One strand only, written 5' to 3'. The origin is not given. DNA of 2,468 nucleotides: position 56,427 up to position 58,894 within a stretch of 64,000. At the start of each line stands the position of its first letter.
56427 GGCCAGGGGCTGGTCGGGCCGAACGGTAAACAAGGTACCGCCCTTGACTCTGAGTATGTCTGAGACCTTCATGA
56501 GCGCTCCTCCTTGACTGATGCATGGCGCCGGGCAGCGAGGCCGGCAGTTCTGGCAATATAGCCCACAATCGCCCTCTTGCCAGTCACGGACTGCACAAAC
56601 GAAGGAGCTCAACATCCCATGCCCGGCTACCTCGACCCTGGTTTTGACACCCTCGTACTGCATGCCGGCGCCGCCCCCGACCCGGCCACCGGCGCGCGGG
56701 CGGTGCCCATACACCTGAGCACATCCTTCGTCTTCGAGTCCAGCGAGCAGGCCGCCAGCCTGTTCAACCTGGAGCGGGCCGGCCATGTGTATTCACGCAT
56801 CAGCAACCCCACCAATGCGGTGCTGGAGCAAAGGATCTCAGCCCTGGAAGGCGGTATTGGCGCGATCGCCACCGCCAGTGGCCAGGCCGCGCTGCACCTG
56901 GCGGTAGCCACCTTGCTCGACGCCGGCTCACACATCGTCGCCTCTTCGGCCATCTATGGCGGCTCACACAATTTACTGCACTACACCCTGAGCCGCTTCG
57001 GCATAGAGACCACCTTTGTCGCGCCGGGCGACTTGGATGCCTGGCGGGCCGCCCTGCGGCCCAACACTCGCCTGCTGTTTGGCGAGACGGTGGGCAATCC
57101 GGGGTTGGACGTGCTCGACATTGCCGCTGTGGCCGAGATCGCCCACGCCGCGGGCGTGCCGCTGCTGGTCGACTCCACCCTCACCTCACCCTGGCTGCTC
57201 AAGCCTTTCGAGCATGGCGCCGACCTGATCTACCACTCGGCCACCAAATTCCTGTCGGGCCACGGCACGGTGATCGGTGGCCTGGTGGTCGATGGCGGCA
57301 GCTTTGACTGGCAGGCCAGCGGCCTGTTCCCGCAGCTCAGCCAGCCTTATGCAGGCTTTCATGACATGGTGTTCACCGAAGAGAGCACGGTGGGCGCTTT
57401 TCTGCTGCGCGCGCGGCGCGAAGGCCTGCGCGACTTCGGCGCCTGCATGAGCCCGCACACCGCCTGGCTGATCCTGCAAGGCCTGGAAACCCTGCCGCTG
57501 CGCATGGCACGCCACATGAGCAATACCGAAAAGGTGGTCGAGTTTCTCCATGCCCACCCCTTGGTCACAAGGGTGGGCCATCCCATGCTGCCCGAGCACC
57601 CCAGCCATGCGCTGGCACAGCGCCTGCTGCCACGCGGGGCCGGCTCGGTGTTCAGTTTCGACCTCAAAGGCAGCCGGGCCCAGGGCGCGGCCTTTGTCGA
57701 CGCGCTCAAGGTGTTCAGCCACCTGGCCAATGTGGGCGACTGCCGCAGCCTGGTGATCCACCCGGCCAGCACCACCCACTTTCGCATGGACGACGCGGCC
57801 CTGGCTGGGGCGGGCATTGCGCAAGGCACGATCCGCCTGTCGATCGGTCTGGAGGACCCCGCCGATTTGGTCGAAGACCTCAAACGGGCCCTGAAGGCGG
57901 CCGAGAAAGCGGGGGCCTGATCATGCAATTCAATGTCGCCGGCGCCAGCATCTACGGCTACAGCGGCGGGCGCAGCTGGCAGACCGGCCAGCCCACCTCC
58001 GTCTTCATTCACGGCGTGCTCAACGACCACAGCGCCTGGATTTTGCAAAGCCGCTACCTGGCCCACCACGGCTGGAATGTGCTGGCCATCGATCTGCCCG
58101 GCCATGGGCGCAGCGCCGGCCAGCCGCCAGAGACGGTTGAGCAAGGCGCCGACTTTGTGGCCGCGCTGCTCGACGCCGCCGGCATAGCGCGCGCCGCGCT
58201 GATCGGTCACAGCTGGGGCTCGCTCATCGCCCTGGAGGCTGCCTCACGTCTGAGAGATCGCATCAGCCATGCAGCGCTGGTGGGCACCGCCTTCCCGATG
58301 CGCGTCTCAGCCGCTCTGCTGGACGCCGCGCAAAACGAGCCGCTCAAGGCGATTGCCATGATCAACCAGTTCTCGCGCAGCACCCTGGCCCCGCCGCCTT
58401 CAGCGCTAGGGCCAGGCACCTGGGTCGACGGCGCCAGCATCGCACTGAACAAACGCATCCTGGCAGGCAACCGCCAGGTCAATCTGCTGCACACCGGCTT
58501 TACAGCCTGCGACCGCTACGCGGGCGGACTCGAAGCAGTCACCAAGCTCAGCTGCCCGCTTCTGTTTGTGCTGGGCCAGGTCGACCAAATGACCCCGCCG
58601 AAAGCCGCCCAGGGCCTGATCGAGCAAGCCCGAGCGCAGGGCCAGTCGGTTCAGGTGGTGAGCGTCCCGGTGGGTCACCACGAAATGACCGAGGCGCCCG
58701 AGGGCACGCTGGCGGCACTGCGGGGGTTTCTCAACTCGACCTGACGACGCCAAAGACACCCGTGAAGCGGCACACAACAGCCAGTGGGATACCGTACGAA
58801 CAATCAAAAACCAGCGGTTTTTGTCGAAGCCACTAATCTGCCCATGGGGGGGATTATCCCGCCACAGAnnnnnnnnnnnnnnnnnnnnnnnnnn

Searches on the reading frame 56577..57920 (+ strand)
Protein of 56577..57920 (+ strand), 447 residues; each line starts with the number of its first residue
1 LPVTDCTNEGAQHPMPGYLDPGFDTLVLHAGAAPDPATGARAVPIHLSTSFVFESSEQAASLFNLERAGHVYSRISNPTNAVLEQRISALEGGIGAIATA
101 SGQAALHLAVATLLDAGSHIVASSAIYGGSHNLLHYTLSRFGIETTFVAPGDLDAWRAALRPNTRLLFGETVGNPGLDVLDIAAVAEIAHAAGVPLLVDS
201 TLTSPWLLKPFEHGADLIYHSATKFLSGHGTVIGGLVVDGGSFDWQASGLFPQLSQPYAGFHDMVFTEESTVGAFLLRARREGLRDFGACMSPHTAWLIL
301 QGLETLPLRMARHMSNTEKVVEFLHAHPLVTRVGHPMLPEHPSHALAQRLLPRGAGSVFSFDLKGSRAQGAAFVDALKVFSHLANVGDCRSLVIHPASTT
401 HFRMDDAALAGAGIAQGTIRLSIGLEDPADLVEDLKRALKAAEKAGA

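Call 4: search_protein_families(library=pfam, proteins=[window:56577-57920:+], max_evalue=0.01)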
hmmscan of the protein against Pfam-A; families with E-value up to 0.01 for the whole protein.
window:56577-57920:+ (447 aa): 3 families
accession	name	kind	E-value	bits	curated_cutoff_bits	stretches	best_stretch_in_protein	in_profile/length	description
PF01053.26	Cys_Met_Meta_PP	-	3.6e-127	424.5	27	1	24-440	1-381/381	Cys/Met metabolism PLP-dependent enzyme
PF01041.23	DegT_DnrJ_EryC1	-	0.0039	16.9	19.8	1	77-200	23-146/360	DegT/DnrJ/EryC1/StrS aminotransferase family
PF00266.25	Aminotran_5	-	0.0045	16.4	21.5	1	114-231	85-208/371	Aminotransferase class-V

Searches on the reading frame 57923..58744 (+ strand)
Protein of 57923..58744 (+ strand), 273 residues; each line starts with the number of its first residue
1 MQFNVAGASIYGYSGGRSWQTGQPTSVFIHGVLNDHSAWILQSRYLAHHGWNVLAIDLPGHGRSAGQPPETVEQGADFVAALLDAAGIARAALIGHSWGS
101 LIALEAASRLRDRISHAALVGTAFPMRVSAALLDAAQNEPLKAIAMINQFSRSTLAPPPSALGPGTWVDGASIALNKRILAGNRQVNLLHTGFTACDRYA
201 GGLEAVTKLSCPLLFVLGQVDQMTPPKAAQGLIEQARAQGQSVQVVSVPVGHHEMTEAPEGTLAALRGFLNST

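Call 4: search_protein_families(library=pfam, proteins=[window:57923-58744:+], max_evalue=0.01)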
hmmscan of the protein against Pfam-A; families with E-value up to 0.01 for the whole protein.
window:57923-58744:+ (273 aa): 8 families
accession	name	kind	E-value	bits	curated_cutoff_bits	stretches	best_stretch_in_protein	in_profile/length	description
PF00561.26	Abhydrolase_1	-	1.1e-23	84.6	25.8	1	27-137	4-133/245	alpha/beta hydrolase fold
PF12697.13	Abhydrolase_6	-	3.9e-20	73.9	26.3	1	27-264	2-216/217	Alpha/beta hydrolase family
PF12146.15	Hydrolase_4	-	3.6e-18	66.2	27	1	27-255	8-234/239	Serine aminopeptidase, S33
PF00975.26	Thioesterase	-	3.1e-07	31.3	26.4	1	48-116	25-92/226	Thioesterase domain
PF03959.19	FSH1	-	0.00046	20.4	21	1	156-253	149-200/211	Serine hydrolase (FSH1)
PF10230.15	LIDHydrolase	-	0.0036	17.5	27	0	73-121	66-118/262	Lipid-droplet associated hydrolase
PF06259.18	Abhydrolase_8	-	0.0036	17.4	20.5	1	89-134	109-154/178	Alpha/beta hydrolase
PF23236.1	WH2_Lhr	-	0.0086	17.1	27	0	70-122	48-98/105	Large helicase-related protein, winged-helix domain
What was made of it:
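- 57923..58744 (+): Host alpha/beta-hydrolase gene (273 aa), intact. Its 3' part is the left copy of the repeat. Pfam Abhydrolase_1/6 (call 4).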

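Call 7: search_protein_families(library=ncbifam, proteins=[window:57923-58744:+], max_evalue=0.1)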
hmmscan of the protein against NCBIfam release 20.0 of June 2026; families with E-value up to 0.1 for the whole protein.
window:57923-58744:+ (273 aa): 45 families (the best 25 are shown)
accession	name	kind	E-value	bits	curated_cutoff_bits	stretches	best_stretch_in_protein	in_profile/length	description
NF011457.0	PRK14875.1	equivalog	1.8e-23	83.1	307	1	22-123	131-232/372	acetoin dehydrogenase dihydrolipoyllysine-residue acetyltransferase subunit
TIGR02427.1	protocat_pcaD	equivalog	1.9e-22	79.9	255.85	2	21-124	11-114/251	3-oxoadipate enol-lactonase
NF051488.1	bifunc_PcaDC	exception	3.8e-21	75.6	390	2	23-126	12-115/375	bifunctional 3-oxoadipate enol-lactonase/4-carboxymuconolactone decarboxylase PcaDC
TIGR03695.1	menH_SHCHC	equivalog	3e-15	56.3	208.55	1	23-125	2-107/252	2-succinyl-6-hydroxy-2,4-cyclohexadiene-1-carboxylate synthase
TIGR01738.1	bioH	equivalog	7.2e-15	55.3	206.95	2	22-121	3-97/245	pimeloyl-ACP methyl ester esterase BioH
NF008340.0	PRK11126.1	equivalog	3e-13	49.6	261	1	20-115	11-105/255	2-succinyl-6-hydroxy-2,4-cyclohexadiene-1-carboxylate synthase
NF050089.1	i_nPHAscl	equivalog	1e-12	47.8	300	1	18-121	13-116/288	intracellular short-chain-length polyhydroxyalkanoate depolymerase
NF002938.0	PRK03592.1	equivalog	8.5e-12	45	241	1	25-126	32-133/298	haloalkane dehalogenase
NF007954.0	PRK10673.1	equivalog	2.1e-11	43.6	399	1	25-120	18-112/255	esterase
NF006449.0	PRK08775.1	equivalog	3.8e-10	39.2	296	1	44-127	94-177/344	homoserine O-succinyltransferase MetX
TIGR03056.1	bchO_mg_che_rel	equivalog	1.1e-09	37.8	172.55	1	21-108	26-114/278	alpha/beta fold hydrolase BchO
NF051487.1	bifunc_PcaCD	exception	4.7e-09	35.8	430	2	21-120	170-269/413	bifunctional 4-carboxymuconolactone decarboxylase/3-oxoadipate enol-lactonase PcaCD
NF045632.1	hydroxlase_HsaD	equivalog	5.9e-09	35.3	400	1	22-145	33-157/290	4,5:9,10-diseco-3-hydroxy-5,9,17-trioxoandrosta-1(10),2-diene-4-oate hydrolase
TIGR03611.1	RutD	equivalog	1.1e-08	34.8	238.5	1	22-120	12-111/258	pyrimidine utilization protein D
NF004514.1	PRK05855.1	equivalog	3.4e-07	29.2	455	1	21-114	20-118/578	SDR family oxidoreductase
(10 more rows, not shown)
